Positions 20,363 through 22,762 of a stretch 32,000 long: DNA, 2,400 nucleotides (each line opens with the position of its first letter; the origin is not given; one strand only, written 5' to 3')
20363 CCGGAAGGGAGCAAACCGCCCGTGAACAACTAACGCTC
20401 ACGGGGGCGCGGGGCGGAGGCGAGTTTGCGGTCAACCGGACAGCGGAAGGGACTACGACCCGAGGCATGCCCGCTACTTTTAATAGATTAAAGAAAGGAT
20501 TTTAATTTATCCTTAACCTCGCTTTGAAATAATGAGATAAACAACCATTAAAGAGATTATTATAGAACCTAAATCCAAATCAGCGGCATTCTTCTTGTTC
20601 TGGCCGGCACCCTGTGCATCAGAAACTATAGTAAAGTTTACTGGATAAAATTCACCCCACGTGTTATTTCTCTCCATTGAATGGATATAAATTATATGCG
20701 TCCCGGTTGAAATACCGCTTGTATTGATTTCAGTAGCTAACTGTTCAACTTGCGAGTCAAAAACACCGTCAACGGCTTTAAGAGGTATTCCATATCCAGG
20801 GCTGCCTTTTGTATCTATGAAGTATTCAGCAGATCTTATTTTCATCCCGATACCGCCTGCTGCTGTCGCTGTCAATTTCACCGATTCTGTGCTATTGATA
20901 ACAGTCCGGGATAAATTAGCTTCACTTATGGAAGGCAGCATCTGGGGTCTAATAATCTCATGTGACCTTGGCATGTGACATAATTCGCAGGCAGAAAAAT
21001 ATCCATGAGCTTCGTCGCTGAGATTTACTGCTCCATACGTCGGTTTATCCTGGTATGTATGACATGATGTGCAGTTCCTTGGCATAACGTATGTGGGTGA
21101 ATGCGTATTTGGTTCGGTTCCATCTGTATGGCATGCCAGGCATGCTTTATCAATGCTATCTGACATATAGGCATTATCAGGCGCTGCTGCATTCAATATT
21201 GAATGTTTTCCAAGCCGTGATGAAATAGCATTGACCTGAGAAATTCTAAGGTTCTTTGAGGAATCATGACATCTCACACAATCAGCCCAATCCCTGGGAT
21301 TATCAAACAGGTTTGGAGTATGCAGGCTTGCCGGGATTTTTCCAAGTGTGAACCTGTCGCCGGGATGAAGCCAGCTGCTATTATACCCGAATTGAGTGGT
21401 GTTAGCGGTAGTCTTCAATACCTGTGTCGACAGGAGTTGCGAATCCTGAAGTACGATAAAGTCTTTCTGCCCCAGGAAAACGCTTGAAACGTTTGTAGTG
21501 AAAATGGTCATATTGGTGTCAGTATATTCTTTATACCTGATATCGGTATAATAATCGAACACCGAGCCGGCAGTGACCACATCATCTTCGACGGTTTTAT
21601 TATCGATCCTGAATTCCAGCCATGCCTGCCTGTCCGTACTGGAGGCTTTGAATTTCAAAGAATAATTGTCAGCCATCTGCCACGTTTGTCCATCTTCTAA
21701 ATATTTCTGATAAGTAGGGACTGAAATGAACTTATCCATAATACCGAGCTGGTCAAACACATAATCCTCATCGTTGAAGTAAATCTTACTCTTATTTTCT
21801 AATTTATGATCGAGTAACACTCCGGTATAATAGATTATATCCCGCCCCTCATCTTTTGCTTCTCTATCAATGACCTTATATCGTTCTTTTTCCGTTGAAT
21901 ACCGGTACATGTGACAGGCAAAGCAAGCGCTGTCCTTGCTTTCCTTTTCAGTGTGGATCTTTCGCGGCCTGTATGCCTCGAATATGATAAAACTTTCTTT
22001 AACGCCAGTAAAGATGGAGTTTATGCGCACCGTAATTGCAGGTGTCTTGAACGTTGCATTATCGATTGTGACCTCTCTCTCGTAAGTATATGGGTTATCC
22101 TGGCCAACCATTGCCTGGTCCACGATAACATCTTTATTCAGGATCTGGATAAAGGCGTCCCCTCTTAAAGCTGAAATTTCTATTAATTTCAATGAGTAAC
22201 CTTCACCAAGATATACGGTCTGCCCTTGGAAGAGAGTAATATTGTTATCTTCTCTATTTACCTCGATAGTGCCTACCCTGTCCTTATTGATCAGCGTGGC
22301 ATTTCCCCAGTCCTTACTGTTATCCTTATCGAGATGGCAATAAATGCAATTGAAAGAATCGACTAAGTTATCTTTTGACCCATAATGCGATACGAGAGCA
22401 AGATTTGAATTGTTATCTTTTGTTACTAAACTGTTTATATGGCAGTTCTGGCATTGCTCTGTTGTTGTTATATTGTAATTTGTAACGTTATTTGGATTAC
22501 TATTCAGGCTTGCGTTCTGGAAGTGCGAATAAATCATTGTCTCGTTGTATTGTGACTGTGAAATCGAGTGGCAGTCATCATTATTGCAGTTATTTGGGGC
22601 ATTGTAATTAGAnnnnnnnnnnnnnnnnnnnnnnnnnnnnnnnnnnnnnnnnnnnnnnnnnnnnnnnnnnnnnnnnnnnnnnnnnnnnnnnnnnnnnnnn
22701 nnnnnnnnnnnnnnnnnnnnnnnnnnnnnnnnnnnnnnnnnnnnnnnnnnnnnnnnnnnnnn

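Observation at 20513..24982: Giant 19-heme cytochrome fused to S-layer-type, Ig-like and membrane-anchor modules: a candidate extracellular electron conduit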

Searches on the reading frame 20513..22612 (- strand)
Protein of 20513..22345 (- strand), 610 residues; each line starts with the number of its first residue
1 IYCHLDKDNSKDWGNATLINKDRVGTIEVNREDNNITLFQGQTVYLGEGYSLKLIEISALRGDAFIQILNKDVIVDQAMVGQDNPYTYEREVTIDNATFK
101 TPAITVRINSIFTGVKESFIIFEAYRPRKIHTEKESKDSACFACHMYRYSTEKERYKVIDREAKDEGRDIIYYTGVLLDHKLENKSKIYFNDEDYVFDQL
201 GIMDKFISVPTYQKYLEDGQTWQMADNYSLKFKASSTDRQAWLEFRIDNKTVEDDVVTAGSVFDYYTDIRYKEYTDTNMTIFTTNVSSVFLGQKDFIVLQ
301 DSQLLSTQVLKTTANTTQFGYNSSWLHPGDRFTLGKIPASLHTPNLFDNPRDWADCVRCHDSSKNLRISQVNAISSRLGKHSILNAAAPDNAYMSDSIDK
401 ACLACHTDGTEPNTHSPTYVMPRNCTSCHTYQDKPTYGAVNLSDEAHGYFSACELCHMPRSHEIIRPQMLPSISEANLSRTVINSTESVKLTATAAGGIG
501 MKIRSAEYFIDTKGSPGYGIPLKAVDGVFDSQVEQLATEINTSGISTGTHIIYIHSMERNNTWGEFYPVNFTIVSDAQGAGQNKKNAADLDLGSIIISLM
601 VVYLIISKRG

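Call 40: search_protein_representatives(protein=window:20513-22345:-)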
Query: 610 residues. Proteins with E-value up to 0.001 (for the whole library): 1902; up to 1e-10: 598; up to 1e-30: 93. The best 150 are listed.
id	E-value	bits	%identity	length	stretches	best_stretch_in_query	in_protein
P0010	0.0e+00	1257.6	85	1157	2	1-610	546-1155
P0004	0.0e+00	1194.7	74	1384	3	1-609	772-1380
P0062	2.8e-230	782.2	52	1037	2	2-609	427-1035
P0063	2.6e-221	752.5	62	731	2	1-488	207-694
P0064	7.1e-221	751.1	52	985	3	2-586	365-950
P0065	6.3e-213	724.9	53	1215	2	2-607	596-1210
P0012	2.9e-212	722.7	48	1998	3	1-589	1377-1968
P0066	1.7e-192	657.4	45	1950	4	2-609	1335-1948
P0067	2.3e-179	614.0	50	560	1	52-609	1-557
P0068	3.0e-135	468.4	58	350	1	263-609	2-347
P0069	8.1e-125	433.9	39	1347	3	1-609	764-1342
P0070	9.2e-115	400.7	34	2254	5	1-603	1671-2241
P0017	5.3e-114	398.2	39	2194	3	1-602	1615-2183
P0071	7.7e-113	394.3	35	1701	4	1-575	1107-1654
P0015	1.0e-112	393.9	39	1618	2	1-573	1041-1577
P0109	5.6e-43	163.7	29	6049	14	496-567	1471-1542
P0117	1.2e-39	152.7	35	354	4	503-575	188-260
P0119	2.5e-39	151.6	34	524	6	502-573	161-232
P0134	3.7e-34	134.5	30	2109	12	488-582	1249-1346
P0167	1.2e-26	109.7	50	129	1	468-577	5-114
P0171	2.9e-26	108.5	33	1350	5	501-570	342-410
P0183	2.1e-25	105.6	38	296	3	503-572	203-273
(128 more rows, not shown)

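Call 41: search_protein_families(library=pfam, proteins=[P0117, P0167, P0183, P0119], max_evalue=0.01)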
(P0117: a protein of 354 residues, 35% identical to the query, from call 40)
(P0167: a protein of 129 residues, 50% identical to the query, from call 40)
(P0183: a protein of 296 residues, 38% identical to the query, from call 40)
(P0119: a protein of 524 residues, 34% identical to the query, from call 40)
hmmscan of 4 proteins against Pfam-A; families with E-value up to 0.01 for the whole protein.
P0117 (354 aa): 7 families
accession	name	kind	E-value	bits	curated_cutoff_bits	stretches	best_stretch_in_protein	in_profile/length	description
PF21868.2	GbpA_D3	-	4.1e-07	30.7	27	0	296-336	55-90/97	GlcNAc-binding protein A, third domain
PF06199.17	Phage_tail_2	-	1.2e-06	29.1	23.8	0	69-107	32-69/132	Phage tail tube protein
PF16640.11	Big_3_5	-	1.4e-06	29.2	35.5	0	302-339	49-87/88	Bacterial Ig-like domain (group 3)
PF24421.1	Ig_J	-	3.1e-06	27.7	29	0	303-342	65-104/104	Tip attachment protein J, Ig-like domain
PF08465.15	Herpes_TK_C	-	8.1e-05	22.7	21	0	79-93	2-17/33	Thymidine kinase from Herpesvirus C-terminal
PF22309.2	HK-GC-Chemotax_sensor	-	0.0012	19.4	27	0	75-137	54-116/122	HK/GC/Chemotaxis protein-like, sensor domain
PF17917.7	RT_RNaseH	-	0.0019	18.8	24.8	0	58-76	5-23/105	RNase H-like domain found in reverse transcriptase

P0167 (129 aa): 0 families

P0183 (296 aa): 2 families
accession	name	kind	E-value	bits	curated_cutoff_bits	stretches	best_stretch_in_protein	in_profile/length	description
PF05354.17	Phage_attach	-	0.00098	20.1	26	0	137-217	25-90/99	Phage Head-Tail Attachment protein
PF07495.19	Y_Y_Y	-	0.0076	16.6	26.6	0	247-270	36-59/65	Y_Y_Y domain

P0119 (524 aa): 5 families
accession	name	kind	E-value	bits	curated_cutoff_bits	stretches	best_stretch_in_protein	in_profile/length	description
PF00404.24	Dockerin_1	-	1.5e-08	35.1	22.9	1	466-521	1-56/57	Dockerin type I domain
PF16640.11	Big_3_5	-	4.6e-06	27.5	35.5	0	427-463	51-88/88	Bacterial Ig-like domain (group 3)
PF07100.16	ASRT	-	0.00074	19.9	25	0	48-106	5-63/119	Anabaena sensory rhodopsin transducer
PF07265.16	TAP35_44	-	0.001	19.5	25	0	132-159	66-93/119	Tapetum specific protein TAP35/TAP44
PF04354.18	ZipA_C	-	0.0016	18.8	23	0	119-142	24-47/128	ZipA, C-terminal FtsZ-binding domain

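Call 43: find_homologous_proteins(query=window:20516-22345:-, max_evalue=1e-20)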
Query window:20516-22345:- (610 aa): 24 proteins with E <= 1e-20 among 6546 candidates.
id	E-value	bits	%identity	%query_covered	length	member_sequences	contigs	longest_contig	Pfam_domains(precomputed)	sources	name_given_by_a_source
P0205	0.0e+0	1185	83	100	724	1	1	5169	PF07752.17,PF14537.12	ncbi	ncbi:MAG: S-layer protein domain-containing protein, partial [Candidatus Methanoperedens sp.]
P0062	8.7e-230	782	53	100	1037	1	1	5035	PF07752.17,PF14537.12,PF02085.22,PF14522.12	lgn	-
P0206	1.7e-226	771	64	88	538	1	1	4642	PF14537.12,PF13435.12,PF22113.2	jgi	jgi:hypothetical protein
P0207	1.1e-221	755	55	96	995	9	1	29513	PF07752.17,PF14537.12,PF13435.12,PF14522.12,PF22113.2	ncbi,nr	ncbi:Cytochrome c7 c [uncultured archaeon]|nr:Cytochrome c7 c [uncultured archaeon]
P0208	3.6e-221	754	54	100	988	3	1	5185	PF07752.17,PF14537.12,PF02085.22,PF14522.12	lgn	-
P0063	8.1e-221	753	64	84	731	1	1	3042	PF07752.17,PF14537.12,PF14522.12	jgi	jgi:hypothetical protein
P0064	2.2e-220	751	53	98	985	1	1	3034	PF07752.17,PF14537.12,PF14522.12,PF22113.2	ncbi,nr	ncbi:MAG: S-layer protein domain-containing protein, partial [Candidatus Methanoperedens sp.]|nr:S-l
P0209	6.7e-214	730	51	100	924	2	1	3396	PF07752.17,PF14537.12,PF14522.12,PF22113.2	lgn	-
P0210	6.3e-211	720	54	100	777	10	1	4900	PF07752.17,PF14537.12,PF14522.12,PF22113.2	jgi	jgi:hypothetical protein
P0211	2.4e-208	711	52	99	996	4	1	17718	PF07752.17,PF14537.12,PF14522.12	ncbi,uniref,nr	ncbi:S-layer protein domain-containing protein [Candidatus Methanoperedens nitratireducens]|uniref:S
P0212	1.7e-207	709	53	100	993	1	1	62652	PF07752.17,PF14537.12,PF13435.12,PF14522.12,PF22113.2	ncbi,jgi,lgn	-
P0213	8.7e-206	703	51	100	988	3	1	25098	PF07752.17,PF14537.12,PF14522.12,PF22113.2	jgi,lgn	jgi:hypothetical protein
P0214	5.3e-204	697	50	94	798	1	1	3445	PF07752.17,PF14522.12,PF22113.2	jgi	jgi:hypothetical protein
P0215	5.1e-203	694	51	94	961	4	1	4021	PF07752.17,PF14522.12,PF22113.2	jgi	jgi:PGF-pre-PGF domain-containing protein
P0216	1.8e-201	689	50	100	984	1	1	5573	PF07752.17,PF14537.12,PF02085.22,PF14522.12,PF22113.2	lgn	-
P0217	7.0e-198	677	51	100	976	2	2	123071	PF07752.17,PF14537.12,PF02085.22,PF14522.12,PF22113.2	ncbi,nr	ncbi:MAG: S-layer protein domain-containing protein [Candidatus Methanoperedens sp.]|nr:S-layer prot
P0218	6.9e-194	664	49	94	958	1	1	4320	PF07752.17,PF14522.12,PF22113.2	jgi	jgi:PGF-pre-PGF domain-containing protein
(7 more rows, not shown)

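Call 46: search_protein_families(library=ncbifam, proteins=[P0117, P0183], max_evalue=1)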
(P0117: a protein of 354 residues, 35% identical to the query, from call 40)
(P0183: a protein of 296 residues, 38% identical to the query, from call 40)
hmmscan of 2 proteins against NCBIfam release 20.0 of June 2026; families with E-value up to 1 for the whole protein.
P0117 (354 aa): 3 families
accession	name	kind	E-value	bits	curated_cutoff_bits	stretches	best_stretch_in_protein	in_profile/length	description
TIGR02126.1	phgtail_TP901_1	equivalog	1.5e-05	25.2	37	0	71-100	38-67/135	phage major tail protein, TP901-1 family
NF050174.1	SMc00767_fam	equivalog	0.0013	18.9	95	0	77-91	49-63/66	SMc00767 family acetate metabolism repressor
NF033932.1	LapB_rpt_80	domain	0.0013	18.9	45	0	71-105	1-32/83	LapB repeat-containing protein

P0183 (296 aa): 0 families

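Call 54: predict_structure(alignment_id=A1)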
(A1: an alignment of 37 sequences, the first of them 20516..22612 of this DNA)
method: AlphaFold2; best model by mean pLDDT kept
length: 699 residues; sequences in the alignment: 37
mean_pLDDT: 59.4   pTM: 0.40
mean pLDDT of the five models: 59.4, 57.5, 57.3, 53.8, 53.4
residues with pLDDT >= 90: 99; 70-90: 210; 50-70: 67; < 50: 323
segments of 3 or more residues with pLDDT < 50: 1-122, 181-188, 216-235, 275-299, 405-409, 424-490, 493-523, 527-556, 667-679
pLDDT, mean of each block of 10 residues (from residue 1): 25 25 26 29 26 29 31 28 27 24 22 29 71 77 83 85 83 75 43 78 81 53 34 49 75 65 83 49 38 38 87 91 88 92 92 85 75 89 85 84 51 66 51 31 35 33 32 37 48 45 28 33 47 44 40 53 89 89 81 91 90 87 90 89 90 91 61 37 77 73
secondary structure, 60 per line:
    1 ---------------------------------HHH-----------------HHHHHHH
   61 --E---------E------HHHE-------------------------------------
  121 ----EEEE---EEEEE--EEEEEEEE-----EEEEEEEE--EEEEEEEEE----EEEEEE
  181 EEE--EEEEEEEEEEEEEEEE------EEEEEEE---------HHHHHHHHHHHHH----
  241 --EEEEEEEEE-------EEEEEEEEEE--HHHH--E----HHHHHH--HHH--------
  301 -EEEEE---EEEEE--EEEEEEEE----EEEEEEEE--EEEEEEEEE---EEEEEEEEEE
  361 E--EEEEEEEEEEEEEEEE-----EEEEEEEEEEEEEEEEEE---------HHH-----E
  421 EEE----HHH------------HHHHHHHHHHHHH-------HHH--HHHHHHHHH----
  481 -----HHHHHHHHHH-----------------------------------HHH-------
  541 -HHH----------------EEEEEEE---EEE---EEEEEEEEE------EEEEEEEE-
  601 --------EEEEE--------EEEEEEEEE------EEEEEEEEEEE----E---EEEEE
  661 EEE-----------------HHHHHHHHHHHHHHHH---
elements in order (helices of 4 or more, strands of 3 or more residues): H54-60 E125-128 E132-136 E139-146 E152-159 E162-170 E175-183 E186-201 E208-214 H224-236 E243-251 E259-268 H271-274 H282-287 E302-306 E310-314 E317-324 E329-336 E339-347 E351-361 E364-379 E385-402 E420-423 H443-455 H468-476 H486-495 E561-567 E571-573 E577-585 E592-599 E609-613 E622-630 E637-647 E656-663 H681-696

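Call 56: fold_search(model_id=the predicted structure, library=pdb)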
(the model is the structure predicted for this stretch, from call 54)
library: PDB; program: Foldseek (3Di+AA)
matches with E <= 10: 1660; with E <= 0.001: 32
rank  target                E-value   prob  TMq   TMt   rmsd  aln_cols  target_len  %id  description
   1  3u2g                  4.8e-07  1.00  0.16  0.38  19.7       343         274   13  Crystal structure of the C-terminal DUF1608 domain of the Methanosarcina acetivorans S-layer (MA0829) protein (released 2012-07-04)
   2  5kwy_D                1.3e-05  1.00  0.12  0.54   5.2       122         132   11  Structure of human NPC1 middle lumenal domain bound to NPC2 (released 2016-08-24)
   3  5kwy_C                1.3e-05  1.00  0.12  0.52   5.3       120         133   10  Structure of human NPC1 middle lumenal domain bound to NPC2 (released 2016-08-24)
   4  1nep                  4.8e-05  1.00  0.12  0.52   5.7       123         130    8  Crystal Structure Analysis of the Bovine NPC2 (Niemann-Pick C2) Protein (released 2003-01-28)
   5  7ptp_A                1.1e-04  0.63  0.10  0.09  25.5       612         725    9  In-situ structure of pentameric S-layer protein (released 2021-12-15)
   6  3wea_A                1.9e-04  1.00  0.12  0.49   6.4       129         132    7  Crystal structure of a Niemann-Pick type C2 protein from Japanese carpenter ant (released 2014-02-05)
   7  1ogp_A                2.2e-04  1.00  0.12  0.21   4.0       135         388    8  The crystal structure of plant sulfite oxidase provides insight into sulfite oxidation in plants and animals (released 2003-10-09)
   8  5vhv_A                2.5e-04  1.00  0.12  0.21  12.1       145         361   18  Pseudomonas fluorescens alkylpurine DNA glycosylase AlkC bound to DNA containing an oxocarbenium-intermediate analog (released 2017-10-25)
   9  8s5s                  2.8e-04  1.00  0.13  0.23   4.6       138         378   12  Crystal structure of a Sulfite dehydrogenase from Thermus thermophilus (released 2024-11-27)
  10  7p4l_C                2.8e-04  0.72  0.11  0.15  25.7       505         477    9  Crystal structure of the trimeric ectodomain of archaeal Fusexin1 (Fsx1) (released 2022-07-13)
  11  7p4l_B                3.4e-04  0.60  0.11  0.15  29.4       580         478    8  Crystal structure of the trimeric ectodomain of archaeal Fusexin1 (Fsx1) (released 2022-07-13)
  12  7p4l_A                4.5e-04  0.66  0.11  0.15  26.0       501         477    9  Crystal structure of the trimeric ectodomain of archaeal Fusexin1 (Fsx1) (released 2022-07-13)
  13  2xwx_A                5.0e-04  1.00  0.11  0.19   5.8       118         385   17  Vibrio cholerae colonization factor GbpA crystal structure (released 2011-11-16)
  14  3u2h                  5.0e-04  1.00  0.15  0.37  20.0       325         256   14  Crystal structure of the C-terminal DUF1608 domain of the Methanosarcina acetivorans S-layer (MA0829) protein (released 2012-07-04)
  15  5vi0_A                5.3e-04  1.00  0.11  0.21   6.4       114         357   18  Pseudomonas fluorescens alkylpurine DNA glycosylase AlkC bound to DNA containing an abasic site analog (released 2017-10-25)
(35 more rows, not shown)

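Call 63: search_protein_families(library=ncbifam, proteins=[P0215, P0218], max_evalue=0.01)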
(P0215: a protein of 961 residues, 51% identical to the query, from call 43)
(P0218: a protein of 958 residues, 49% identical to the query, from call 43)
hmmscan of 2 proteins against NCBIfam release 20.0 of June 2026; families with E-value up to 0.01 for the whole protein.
P0215 (961 aa): 2 families
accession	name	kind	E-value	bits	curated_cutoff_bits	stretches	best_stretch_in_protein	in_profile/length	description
TIGR04213.1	PGF_pre_PGF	domain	5.6e-44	149.8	28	1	758-906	3-153/153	PGF-pre-PGF domain-containing protein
TIGR01567.1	S_layer_rel_Mac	subfamily_domain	1.3e-13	50.9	121.9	2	339-456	59-180/259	S-layer family duplication domain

P0218 (958 aa): 3 families
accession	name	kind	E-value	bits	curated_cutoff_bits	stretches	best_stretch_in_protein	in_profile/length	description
TIGR04213.1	PGF_pre_PGF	domain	2.3e-40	138.1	28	1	769-918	2-153/153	PGF-pre-PGF domain-containing protein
TIGR01567.1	S_layer_rel_Mac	subfamily_domain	7.4e-11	41.8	121.9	2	173-294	74-184/259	S-layer family duplication domain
TIGR01904.2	GSu_C4xC__C2xCH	domain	0.0095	15.7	27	1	88-145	20-60/73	CxxxxCH/CxxCH domain c-type cytochrome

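Call 71: find_encoding_contigs(protein=P0217, flank=8000, max_places=1)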
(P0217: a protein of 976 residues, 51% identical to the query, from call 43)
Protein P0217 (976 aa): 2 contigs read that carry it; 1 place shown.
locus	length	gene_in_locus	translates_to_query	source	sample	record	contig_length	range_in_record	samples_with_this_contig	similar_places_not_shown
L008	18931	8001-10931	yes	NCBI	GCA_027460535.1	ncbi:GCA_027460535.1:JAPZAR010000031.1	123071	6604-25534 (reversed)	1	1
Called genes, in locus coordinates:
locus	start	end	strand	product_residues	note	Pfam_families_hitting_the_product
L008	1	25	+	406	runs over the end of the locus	PF04055:Radical_SAM, PF13353:Fer4_12, PF13186:SPASM (weak)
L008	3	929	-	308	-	PF01909:NTP_transf_2 (weak)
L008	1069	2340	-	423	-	PF13570:Beta-prop_ACSF4, PF13360:PQQ_2, PF25293:Beta-prop_EMC1_N (faint), PF13360:PQQ_2, PF01011:PQQ, PF13360:PQQ_2, PF13570:Beta-prop_ACSF4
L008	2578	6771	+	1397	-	PF14522:Cytochrome_C7 (faint), PF14537:Cytochrom_c3_2 (faint), PF22113:Mtrc-MtrF_II-IV_dom (faint)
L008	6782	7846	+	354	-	-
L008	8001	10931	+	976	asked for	PF02085:Cytochrom_CIII (faint), PF14522:Cytochrome_C7 (faint), PF14537:Cytochrom_c3_2 (faint), PF22113:Mtrc-MtrF_II-IV_dom (weak), PF07752:S-layer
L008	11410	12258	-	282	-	PF00106:adh_short, PF08659:KR, PF13561:adh_short_C2 (weak), PF00106:adh_short, PF13561:adh_short_C2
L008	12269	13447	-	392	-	PF00108:Thiolase_N, PF00109:ketoacyl-synt (weak), PF02803:Thiolase_C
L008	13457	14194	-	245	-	PF00106:adh_short, PF01370:Epimerase (faint), PF02737:3HCDH_N (weak), PF08659:KR, PF23441:SDR (weak), PF13561:adh_short_C2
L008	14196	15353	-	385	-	PF07167:PhaC_N, PF00561:Abhydrolase_1, PF12146:Hydrolase_4 (weak), PF06850:PHB_depo_C (weak)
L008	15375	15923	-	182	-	PF09712:PHA_synth_III_E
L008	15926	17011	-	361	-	PF09712:PHA_synth_III_E (faint)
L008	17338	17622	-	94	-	-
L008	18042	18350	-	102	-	PF01012:ETF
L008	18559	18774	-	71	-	PF00137:ATP-synt_C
